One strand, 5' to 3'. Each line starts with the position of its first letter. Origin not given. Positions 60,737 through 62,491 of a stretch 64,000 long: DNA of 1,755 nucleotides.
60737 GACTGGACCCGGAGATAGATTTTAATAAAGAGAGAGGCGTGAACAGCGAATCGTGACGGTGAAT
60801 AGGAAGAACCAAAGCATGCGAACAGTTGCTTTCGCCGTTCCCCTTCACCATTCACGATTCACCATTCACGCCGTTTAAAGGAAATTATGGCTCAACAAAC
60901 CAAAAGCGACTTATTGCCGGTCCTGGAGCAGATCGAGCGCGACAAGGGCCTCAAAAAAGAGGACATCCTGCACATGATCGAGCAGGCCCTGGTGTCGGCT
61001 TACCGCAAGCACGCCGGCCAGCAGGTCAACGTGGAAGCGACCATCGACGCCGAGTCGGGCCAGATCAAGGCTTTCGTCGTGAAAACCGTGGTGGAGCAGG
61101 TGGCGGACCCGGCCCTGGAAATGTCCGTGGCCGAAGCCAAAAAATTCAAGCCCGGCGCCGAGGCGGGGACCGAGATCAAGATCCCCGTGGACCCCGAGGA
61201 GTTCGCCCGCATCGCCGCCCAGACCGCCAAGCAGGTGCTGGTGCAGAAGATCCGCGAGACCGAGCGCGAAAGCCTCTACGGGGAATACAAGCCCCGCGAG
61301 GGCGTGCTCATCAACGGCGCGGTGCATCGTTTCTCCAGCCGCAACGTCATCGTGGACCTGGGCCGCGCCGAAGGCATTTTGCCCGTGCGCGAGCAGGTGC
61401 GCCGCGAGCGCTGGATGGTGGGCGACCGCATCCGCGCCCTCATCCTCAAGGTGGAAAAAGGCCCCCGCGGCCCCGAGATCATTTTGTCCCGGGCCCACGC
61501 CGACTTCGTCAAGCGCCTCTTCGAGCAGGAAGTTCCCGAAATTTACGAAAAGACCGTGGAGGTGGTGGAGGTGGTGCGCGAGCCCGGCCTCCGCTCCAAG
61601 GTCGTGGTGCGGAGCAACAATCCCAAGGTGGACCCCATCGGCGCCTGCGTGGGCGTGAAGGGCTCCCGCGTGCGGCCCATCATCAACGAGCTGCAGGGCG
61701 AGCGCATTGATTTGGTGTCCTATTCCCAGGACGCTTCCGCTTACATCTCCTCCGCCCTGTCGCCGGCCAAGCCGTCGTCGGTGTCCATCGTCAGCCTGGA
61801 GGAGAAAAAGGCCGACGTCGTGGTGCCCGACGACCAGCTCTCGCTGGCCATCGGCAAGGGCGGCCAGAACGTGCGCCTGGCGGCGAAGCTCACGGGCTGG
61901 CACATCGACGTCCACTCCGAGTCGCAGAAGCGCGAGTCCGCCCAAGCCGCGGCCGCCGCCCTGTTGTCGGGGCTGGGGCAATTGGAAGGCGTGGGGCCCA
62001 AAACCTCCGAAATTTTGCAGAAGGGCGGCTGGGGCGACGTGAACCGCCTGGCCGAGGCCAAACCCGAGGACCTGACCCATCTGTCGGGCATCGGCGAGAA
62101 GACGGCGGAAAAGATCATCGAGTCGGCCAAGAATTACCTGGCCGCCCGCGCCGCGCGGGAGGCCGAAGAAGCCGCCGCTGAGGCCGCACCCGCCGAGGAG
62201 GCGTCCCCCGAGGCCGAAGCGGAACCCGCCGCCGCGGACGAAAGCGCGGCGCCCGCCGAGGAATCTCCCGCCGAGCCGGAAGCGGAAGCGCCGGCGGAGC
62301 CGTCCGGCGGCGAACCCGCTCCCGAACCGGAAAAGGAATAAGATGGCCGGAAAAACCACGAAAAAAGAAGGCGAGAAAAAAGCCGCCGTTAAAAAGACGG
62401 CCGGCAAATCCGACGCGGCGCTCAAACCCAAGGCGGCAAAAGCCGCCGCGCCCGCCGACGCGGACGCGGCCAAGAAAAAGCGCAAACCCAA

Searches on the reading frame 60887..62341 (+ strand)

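Call 50: search_protein_families(library=pfam, proteins=[window:60887-62341:+], max_evalue=0.0001)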
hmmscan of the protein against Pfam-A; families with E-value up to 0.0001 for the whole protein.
window:60887-62341:+ (484 aa): 6 families
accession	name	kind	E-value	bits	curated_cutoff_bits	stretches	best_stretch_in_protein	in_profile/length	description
PF08529.16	NusA_N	-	6.8e-38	130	23.8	1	8-128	1-119/119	NusA N-terminal domain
PF13184.12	KH_5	-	8.8e-26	90.3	27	1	233-301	1-69/69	NusA-like KH domain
PF14520.12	HHH_5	-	5.1e-14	52.9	27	1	363-415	4-56/57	Helix-hairpin-helix domain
PF00633.29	HHH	-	5.1e-09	36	24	1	385-412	2-29/30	Helix-hairpin-helix motif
PF12826.13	HHH_2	-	5.2e-06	27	27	1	360-412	3-53/64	Helix-hairpin-helix motif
PF07650.23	KH_2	-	8.9e-06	25.9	22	0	292-334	11-52/78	KH domain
